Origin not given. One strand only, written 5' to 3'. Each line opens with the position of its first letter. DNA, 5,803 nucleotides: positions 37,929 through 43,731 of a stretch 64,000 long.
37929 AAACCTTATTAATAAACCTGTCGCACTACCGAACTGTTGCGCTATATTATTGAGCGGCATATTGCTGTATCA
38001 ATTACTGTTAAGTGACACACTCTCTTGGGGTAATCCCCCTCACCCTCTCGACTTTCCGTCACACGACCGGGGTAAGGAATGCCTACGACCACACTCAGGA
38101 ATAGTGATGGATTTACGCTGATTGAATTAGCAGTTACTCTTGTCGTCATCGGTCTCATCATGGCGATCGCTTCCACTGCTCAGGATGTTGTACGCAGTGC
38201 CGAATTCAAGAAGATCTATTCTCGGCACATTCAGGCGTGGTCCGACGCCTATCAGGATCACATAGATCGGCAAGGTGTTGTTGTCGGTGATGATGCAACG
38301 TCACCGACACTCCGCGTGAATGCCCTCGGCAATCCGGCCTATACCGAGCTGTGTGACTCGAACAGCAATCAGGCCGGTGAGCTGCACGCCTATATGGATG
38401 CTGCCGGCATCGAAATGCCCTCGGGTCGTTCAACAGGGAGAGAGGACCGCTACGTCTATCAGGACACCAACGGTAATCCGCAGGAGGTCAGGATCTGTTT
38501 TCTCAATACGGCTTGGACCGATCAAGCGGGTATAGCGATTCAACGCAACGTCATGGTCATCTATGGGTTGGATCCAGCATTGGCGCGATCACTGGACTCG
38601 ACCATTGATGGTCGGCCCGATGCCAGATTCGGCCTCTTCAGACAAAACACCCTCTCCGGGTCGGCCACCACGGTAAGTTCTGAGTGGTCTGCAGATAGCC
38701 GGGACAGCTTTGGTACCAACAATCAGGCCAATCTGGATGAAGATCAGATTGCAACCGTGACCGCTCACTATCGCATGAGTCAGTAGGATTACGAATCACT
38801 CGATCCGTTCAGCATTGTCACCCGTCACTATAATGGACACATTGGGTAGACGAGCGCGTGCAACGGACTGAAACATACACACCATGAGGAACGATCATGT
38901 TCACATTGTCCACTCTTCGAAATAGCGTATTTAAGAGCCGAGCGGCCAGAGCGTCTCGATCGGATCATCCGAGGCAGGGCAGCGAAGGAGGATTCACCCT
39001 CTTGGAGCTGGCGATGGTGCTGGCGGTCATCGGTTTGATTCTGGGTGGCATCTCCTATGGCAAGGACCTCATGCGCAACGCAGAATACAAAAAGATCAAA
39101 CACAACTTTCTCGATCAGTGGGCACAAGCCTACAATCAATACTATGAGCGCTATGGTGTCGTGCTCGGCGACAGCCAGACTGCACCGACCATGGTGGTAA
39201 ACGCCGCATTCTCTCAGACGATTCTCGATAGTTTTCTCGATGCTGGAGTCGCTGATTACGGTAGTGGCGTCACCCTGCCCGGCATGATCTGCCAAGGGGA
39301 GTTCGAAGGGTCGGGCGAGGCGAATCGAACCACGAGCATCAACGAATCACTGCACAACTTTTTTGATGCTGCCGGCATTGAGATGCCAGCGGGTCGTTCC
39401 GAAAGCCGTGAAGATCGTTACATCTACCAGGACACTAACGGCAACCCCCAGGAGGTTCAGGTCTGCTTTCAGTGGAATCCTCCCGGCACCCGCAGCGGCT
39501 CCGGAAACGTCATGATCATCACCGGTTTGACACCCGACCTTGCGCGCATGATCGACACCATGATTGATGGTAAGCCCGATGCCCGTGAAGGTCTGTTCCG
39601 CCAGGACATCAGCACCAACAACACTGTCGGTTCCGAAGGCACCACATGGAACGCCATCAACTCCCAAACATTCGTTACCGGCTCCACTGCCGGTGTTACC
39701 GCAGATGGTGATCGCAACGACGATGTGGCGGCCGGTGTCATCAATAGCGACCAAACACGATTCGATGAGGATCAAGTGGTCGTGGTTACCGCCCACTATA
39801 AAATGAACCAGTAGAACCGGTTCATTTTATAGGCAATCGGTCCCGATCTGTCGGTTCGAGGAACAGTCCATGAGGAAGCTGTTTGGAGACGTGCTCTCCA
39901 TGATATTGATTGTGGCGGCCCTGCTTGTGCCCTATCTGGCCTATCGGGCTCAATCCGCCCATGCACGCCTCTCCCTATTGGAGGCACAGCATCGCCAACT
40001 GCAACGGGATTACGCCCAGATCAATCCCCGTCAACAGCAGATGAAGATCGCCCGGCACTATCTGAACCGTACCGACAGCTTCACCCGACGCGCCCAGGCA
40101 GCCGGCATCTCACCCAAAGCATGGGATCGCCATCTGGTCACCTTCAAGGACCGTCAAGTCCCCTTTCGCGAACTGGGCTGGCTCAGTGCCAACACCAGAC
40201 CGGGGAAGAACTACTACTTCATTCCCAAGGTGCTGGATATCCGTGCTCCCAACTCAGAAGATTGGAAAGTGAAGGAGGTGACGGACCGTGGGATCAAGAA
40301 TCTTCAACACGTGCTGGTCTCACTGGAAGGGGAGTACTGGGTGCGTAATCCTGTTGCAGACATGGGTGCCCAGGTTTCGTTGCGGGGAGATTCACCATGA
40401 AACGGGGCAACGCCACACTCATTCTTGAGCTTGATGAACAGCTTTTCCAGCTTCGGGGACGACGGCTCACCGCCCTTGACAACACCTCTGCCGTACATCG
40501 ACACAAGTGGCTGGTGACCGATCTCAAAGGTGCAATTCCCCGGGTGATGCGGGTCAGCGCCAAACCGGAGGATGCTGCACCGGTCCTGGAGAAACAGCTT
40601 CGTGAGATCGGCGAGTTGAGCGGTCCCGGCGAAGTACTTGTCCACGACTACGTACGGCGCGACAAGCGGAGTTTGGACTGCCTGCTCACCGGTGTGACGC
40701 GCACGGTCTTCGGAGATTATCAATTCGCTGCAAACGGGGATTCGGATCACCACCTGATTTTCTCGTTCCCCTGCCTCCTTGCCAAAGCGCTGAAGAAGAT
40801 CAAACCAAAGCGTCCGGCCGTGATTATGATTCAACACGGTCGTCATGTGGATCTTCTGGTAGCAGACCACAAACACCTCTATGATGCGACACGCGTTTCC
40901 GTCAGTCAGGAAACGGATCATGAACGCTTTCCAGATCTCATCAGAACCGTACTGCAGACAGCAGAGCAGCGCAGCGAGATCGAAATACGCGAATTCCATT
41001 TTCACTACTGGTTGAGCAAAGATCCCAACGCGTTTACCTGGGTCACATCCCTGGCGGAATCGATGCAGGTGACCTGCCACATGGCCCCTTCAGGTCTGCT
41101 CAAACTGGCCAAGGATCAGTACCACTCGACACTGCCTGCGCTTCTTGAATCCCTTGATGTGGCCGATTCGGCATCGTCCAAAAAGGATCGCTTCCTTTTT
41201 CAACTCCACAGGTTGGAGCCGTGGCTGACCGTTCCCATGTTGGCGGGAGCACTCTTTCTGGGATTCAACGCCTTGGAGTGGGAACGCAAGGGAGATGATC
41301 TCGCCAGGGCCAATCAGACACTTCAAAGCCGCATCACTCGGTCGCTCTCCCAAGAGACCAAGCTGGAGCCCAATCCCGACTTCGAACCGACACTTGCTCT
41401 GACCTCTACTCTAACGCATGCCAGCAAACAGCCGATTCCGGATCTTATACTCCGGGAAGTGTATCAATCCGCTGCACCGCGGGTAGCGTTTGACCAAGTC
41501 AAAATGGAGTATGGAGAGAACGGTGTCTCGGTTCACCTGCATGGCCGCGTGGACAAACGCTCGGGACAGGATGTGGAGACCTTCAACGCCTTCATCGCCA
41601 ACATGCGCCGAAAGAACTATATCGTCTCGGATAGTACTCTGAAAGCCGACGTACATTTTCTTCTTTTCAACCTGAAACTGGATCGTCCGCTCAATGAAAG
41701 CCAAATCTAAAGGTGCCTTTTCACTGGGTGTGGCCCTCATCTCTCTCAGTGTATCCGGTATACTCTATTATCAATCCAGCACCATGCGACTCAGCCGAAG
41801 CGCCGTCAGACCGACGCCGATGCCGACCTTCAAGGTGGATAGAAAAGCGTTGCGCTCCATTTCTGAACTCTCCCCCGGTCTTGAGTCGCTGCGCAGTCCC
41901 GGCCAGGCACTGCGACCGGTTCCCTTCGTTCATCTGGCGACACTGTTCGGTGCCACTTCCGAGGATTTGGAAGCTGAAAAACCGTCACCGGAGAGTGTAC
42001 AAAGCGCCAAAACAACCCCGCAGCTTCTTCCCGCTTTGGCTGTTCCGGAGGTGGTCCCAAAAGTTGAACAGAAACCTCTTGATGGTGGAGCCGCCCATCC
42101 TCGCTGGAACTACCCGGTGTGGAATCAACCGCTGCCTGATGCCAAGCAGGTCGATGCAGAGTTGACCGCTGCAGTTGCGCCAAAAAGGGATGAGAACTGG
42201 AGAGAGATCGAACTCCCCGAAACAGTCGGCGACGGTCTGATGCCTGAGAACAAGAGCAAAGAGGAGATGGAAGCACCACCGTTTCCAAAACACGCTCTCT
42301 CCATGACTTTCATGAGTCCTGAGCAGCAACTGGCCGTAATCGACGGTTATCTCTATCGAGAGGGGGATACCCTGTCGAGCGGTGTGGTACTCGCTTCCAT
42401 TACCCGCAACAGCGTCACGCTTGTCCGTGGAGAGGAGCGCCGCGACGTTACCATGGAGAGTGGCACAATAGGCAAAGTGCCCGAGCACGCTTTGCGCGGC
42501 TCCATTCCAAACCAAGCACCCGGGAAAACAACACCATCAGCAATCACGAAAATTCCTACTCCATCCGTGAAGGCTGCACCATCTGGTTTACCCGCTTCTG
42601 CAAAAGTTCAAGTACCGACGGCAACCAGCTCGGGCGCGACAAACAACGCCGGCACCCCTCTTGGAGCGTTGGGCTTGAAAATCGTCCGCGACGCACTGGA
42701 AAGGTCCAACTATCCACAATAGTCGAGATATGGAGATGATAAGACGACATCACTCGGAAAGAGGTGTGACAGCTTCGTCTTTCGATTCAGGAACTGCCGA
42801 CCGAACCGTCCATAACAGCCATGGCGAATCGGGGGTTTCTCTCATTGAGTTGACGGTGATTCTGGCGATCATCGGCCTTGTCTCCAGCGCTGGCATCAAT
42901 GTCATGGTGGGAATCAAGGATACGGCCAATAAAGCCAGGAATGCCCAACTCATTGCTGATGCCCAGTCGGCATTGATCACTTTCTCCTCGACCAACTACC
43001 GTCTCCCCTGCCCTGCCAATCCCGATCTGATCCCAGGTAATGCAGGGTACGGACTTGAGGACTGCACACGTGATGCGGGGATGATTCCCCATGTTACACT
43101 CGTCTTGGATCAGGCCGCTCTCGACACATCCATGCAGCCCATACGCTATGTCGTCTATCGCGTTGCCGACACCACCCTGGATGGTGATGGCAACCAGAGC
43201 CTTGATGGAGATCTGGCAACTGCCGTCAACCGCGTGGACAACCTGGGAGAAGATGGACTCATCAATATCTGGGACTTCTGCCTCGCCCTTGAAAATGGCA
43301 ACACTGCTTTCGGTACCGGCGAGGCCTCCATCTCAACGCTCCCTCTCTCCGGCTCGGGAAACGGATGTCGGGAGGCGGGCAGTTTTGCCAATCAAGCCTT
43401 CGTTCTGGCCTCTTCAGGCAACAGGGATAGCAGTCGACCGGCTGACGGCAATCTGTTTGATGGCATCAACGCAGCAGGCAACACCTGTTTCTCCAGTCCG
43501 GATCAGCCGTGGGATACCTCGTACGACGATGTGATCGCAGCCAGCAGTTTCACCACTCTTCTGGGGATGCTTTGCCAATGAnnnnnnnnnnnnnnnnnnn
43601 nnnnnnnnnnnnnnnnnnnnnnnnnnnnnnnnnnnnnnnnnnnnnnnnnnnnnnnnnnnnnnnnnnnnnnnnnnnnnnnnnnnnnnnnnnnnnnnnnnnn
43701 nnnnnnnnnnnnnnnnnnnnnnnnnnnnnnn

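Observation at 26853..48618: Type IV filament locus mixing MSHA and T2SS hallmarks, in two divergent operons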

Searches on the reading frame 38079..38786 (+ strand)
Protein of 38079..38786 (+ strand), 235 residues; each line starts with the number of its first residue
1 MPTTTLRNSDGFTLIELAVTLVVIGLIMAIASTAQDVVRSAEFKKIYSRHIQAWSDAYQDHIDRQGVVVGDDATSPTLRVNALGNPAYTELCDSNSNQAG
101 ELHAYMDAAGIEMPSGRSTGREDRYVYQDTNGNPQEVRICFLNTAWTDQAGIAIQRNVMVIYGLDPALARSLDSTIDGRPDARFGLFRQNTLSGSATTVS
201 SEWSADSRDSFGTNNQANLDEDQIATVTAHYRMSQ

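Call 4: search_protein_families(library=pfam, proteins=[window:38079-38786:+], max_evalue=0.01)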
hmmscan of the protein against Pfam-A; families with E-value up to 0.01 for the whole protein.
window:38079-38786:+ (235 aa): 1 family
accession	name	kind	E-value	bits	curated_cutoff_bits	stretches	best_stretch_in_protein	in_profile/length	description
PF07963.17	N_methyl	-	6e-07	29.2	21.2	1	7-31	2-26/27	Prokaryotic N-terminal methylation motif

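Call 6: search_protein_families(library=ncbifam, proteins=[window:38079-38786:+], max_evalue=0.01)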
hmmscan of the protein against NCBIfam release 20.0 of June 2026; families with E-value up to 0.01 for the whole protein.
window:38079-38786:+ (235 aa): 5 families
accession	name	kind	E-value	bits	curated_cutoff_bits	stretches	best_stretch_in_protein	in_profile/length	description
TIGR02532.1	IV_pilin_GFxxxE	domain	2.3e-06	27.2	16.3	1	11-31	3-23/24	prepilin-type N-terminal cleavage/methylation domain-containing protein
TIGR01708.2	typeII_sec_gspH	equivalog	0.0003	20.8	80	1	10-49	2-42/169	type II secretion system minor pseudopilin GspH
NF045895.1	tail_region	hypoth_equivalog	0.00033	20.5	50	1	41-65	18-42/55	putative phage tail protein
TIGR01710.1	typeII_sec_gspG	equivalog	0.0013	18.7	88.85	1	11-32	2-23/134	type II secretion system major pseudopilin GspG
TIGR02596.1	TIGR02596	subfamily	0.0019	18.3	70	1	12-43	1-33/196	Verru_Chthon cassette protein D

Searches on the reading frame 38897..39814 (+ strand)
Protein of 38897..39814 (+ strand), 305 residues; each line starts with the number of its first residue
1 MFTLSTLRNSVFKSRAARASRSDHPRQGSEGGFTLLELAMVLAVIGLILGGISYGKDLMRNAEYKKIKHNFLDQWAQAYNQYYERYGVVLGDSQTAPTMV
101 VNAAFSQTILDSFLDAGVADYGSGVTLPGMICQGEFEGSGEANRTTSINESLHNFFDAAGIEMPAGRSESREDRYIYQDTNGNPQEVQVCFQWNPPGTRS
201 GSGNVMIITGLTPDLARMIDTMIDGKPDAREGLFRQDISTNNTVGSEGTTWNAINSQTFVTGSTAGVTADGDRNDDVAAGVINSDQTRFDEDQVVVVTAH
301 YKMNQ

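Call 4: search_protein_families(library=pfam, proteins=[window:38897-39814:+], max_evalue=0.01)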
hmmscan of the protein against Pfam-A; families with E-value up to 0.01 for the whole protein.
window:38897-39814:+ (305 aa): 1 family
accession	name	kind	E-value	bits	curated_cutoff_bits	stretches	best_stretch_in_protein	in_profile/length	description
PF07963.17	N_methyl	-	0.0016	18.3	21.2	1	30-52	4-26/27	Prokaryotic N-terminal methylation motif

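Call 6: search_protein_families(library=ncbifam, proteins=[window:38897-39814:+], max_evalue=0.01)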
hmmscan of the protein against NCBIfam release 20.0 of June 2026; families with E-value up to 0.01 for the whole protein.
window:38897-39814:+ (305 aa): 2 families
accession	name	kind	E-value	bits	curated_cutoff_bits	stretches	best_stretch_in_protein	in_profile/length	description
TIGR01708.2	typeII_sec_gspH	equivalog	0.00031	20.8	80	1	31-77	2-49/169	type II secretion system minor pseudopilin GspH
TIGR02532.1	IV_pilin_GFxxxE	domain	0.00038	20.2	16.3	1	32-51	3-22/24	prepilin-type N-terminal cleavage/methylation domain-containing protein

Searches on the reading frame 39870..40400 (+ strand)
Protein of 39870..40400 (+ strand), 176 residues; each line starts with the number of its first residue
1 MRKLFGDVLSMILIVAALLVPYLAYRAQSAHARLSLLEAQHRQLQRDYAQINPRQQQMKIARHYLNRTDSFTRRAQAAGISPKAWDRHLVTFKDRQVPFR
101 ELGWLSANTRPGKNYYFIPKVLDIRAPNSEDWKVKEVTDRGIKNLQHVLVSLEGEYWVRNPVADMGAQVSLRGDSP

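Call 4: search_protein_families(library=pfam, proteins=[window:39870-40400:+], max_evalue=0.01)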
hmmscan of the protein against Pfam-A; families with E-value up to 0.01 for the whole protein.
window:39870-40400:+ (176 aa): 0 families

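Call 6: search_protein_families(library=ncbifam, proteins=[window:39870-40400:+], max_evalue=0.01)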
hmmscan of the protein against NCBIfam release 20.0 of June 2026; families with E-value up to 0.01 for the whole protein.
window:39870-40400:+ (176 aa): 0 families

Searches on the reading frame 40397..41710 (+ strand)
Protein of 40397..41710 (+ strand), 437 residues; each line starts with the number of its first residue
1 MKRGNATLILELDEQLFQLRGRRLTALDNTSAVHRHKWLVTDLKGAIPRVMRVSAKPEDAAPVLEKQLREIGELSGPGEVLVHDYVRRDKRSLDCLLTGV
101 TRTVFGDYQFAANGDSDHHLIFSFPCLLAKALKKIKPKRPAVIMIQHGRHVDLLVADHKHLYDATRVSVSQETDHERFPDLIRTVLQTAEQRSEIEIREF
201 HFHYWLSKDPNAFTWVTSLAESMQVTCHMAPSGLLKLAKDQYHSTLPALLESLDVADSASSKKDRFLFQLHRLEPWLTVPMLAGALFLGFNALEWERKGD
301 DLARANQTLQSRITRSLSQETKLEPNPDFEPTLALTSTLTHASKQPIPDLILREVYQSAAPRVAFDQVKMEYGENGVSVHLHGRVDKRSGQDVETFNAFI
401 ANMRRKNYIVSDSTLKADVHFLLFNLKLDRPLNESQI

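Call 4: search_protein_families(library=pfam, proteins=[window:40397-41710:+], max_evalue=0.01)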
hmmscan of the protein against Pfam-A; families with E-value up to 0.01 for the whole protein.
window:40397-41710:+ (437 aa): 0 families

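Call 6: search_protein_families(library=ncbifam, proteins=[window:40397-41710:+], max_evalue=0.01)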
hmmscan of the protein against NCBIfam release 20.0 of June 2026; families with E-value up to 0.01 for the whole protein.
window:40397-41710:+ (437 aa): 0 families

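Call 28: find_homologous_proteins(query=window:40397-41710:+, max_evalue=0.001)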
Query window:40397-41710:+ (437 aa): 3 proteins with E <= 0.001 among 8000 candidates.
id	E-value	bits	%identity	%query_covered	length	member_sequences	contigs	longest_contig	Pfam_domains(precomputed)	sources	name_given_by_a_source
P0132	5.7e-292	985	100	100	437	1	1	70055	-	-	-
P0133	3.3e-175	601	62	100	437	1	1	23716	-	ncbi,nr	ncbi:MAG: hypothetical protein HQL52_16245 [Magnetococcales bacterium]|nr:hypothetical protein [Magn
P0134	2.4e-154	532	55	100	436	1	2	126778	-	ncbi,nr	ncbi:MAG: hypothetical protein HQL72_11905 [Magnetococcales bacterium]|nr:hypothetical protein [Magn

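Call 30: search_solved_structures(query=A1, max_evalue=10, show_alignments=0)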
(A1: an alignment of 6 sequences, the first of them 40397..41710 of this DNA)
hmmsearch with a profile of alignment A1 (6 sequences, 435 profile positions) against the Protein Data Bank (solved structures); distinct sequences matched with E-value up to 10: 3.
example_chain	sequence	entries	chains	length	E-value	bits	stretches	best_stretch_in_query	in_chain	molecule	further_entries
3v2g_A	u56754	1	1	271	0.54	12.2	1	24-84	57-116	3-oxoacyl-[acyl-carrier-protein] reductase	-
7qnl_AAA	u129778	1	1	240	1.1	11.1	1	302-361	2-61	DARPIN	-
7cu3_B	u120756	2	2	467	7.3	8.5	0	254-360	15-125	Transmembrane protein FAM155A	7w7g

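Call 70: predict_structure(alignment_id=A4)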
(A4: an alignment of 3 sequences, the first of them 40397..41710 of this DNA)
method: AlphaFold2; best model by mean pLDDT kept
length: 437 residues; sequences in the alignment: 3
mean_pLDDT: 53.6   pTM: 0.46
mean pLDDT of the five models: 53.6, 52.2, 49.8, 45.8, 43.8
residues with pLDDT >= 90: 12; 70-90: 103; 50-70: 81; < 50: 241
segments of 3 or more residues with pLDDT < 50: 1-6, 8-16, 29-45, 103-123, 206-208, 232-303, 308-310, 312-379, 386-391, 407-437
pLDDT, mean of each block of 10 residues (from residue 1): 41 50 54 32 55 84 78 65 79 78 42 32 57 81 76 85 73 67 75 86 60 79 83 39 33 31 35 34 38 40 48 45 42 39 37 40 43 43 49 53 51 40 28 30
secondary structure, 60 per line:
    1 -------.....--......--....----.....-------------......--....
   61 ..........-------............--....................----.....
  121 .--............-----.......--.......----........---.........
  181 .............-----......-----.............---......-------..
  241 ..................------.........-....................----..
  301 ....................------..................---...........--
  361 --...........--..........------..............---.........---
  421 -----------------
elements in order: E8-12 E15-20 E23-26 H31-35 E49-54 H57-70 E78-89 E92-101 H102-111 H116-121 H124-135 E141-147 E150-156 E161-168 H172-193 E199-204 H210-222 E226-231 H239-258 H265-273 H275-294 H299-320 H327-344 H348-358 E363-373 E376-385 H392-405 E409-417

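Call 74: fold_search(model_id=the predicted structure, library=pdb)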
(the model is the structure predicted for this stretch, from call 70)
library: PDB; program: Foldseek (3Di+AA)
matches with E <= 10: 1384; with E <= 0.001: 14
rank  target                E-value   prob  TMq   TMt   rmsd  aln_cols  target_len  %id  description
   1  3jc8_Ma               1.3e-05  1.00  0.26  0.31  18.4       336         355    9  Architectural model of the type IVa pilus machine in a piliated state (released 2016-03-16)
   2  5eq6_A                1.9e-05  1.00  0.22  0.26  18.6       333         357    9  Pseudomonas aeruginosa PilM bound to AMP-PNP (released 2016-04-27)
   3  5eq6_B                2.6e-05  1.00  0.18  0.21  18.6       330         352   10  Pseudomonas aeruginosa PilM bound to AMP-PNP (released 2016-04-27)
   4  2ych_A                2.7e-05  1.00  0.26  0.33   7.4       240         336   10  PilM-PilN type IV pilus biogenesis complex (released 2011-05-11)
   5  3hrg                  2.9e-05  1.00  0.25  0.38  14.9       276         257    8  Crystal structure of Bacteroides thetaiotaomicron BT_3980, protein with actin-like ATPase fold and unknown function (NP_ (released 2009-06-23)
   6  5eou_B                6.8e-05  1.00  0.27  0.32  17.5       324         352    9  Pseudomonas aeruginosa PilM:PilN1-12 bound to ATP (released 2016-04-27)
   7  5eox_A                8.1e-05  1.00  0.20  0.24  18.4       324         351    9  Pseudomonas aeruginosa PilM bound to ADP (released 2016-04-27)
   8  5eox_B                1.0e-04  1.00  0.21  0.25  18.8       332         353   10  Pseudomonas aeruginosa PilM bound to ADP (released 2016-04-27)
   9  5eoy_B                1.4e-04  1.00  0.22  0.27  18.3       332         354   10  Pseudomonas aeruginosa SeMet-PilM bound to ADP (released 2016-04-27)
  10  5eoy_A                2.3e-04  1.00  0.21  0.25  18.7       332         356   10  Pseudomonas aeruginosa SeMet-PilM bound to ADP (released 2016-04-27)
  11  5eou_A                3.4e-04  1.00  0.25  0.31  17.7       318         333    7  Pseudomonas aeruginosa PilM:PilN1-12 bound to ATP (released 2016-04-27)
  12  4a2b                  5.4e-04  0.99  0.24  0.27  17.1       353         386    9  Thermotoga maritima FtsA with ATP gamma S (released 2012-04-25)
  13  4a2a_A                7.2e-04  0.95  0.15  0.17  13.4       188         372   13  Thermotoga maritima FtsA:FtsZ(336-351) (released 2012-04-25)
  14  3wqu_B                8.5e-04  0.87  0.17  0.19  15.8       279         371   11  Staphylococcus aureus FtsA complexed with ATP (released 2014-10-08)
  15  3wqt_B                1.6e-03  1.00  0.23  0.29   8.6       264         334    8  Staphylococcus aureus FtsA complexed with AMPPNP (released 2014-10-08)
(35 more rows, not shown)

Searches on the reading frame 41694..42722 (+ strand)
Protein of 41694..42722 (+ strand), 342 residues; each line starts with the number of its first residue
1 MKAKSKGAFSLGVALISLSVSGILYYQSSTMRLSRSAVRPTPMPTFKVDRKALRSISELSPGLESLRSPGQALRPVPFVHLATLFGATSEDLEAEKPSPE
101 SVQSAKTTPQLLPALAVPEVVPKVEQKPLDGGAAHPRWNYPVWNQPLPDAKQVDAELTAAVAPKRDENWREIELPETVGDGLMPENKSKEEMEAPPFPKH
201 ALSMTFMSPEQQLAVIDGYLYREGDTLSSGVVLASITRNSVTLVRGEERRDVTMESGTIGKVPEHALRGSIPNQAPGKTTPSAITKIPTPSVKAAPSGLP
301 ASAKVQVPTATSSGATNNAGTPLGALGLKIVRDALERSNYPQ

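Call 4: search_protein_families(library=pfam, proteins=[window:41694-42722:+], max_evalue=0.01)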
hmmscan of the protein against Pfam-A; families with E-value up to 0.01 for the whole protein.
window:41694-42722:+ (342 aa): 2 families
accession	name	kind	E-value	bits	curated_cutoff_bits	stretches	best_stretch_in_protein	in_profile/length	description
PF16537.11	T2SSB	-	2.5e-05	24.3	28.4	1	209-249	15-55/60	Type II secretion system protein B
PF23893.1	Y4YQ_C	-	0.0007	19.8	27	1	215-249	15-50/53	Uncharacterised protein Y4YQ C-terminal domain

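Call 6: search_protein_families(library=ncbifam, proteins=[window:41694-42722:+], max_evalue=0.01)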
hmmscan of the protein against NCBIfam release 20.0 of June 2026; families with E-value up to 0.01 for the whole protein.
window:41694-42722:+ (342 aa): 1 family
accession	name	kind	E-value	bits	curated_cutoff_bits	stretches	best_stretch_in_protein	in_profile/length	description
TIGR02500.1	type_III_yscD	equivalog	0.00033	19.7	86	1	197-249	356-408/413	type III secretion system inner membrane ring subunit SctD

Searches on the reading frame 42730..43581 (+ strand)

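Call 4: search_protein_families(library=pfam, proteins=[window:42730-43581:+], max_evalue=0.01)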
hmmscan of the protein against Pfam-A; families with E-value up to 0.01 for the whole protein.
window:42730-43581:+ (283 aa): 1 family
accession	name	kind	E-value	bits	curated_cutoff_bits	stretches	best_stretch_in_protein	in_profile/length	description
PF07963.17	N_methyl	-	0.0038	17.2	21.2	1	33-54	4-25/27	Prokaryotic N-terminal methylation motif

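Call 6: search_protein_families(library=ncbifam, proteins=[window:42730-43581:+], max_evalue=0.01)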
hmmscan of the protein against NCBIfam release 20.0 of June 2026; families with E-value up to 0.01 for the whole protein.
window:42730-43581:+ (283 aa): 1 family
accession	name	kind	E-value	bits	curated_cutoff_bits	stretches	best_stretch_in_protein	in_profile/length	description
TIGR01710.1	typeII_sec_gspG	equivalog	0.0089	16.1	88.85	0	35-94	2-61/134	type II secretion system major pseudopilin GspG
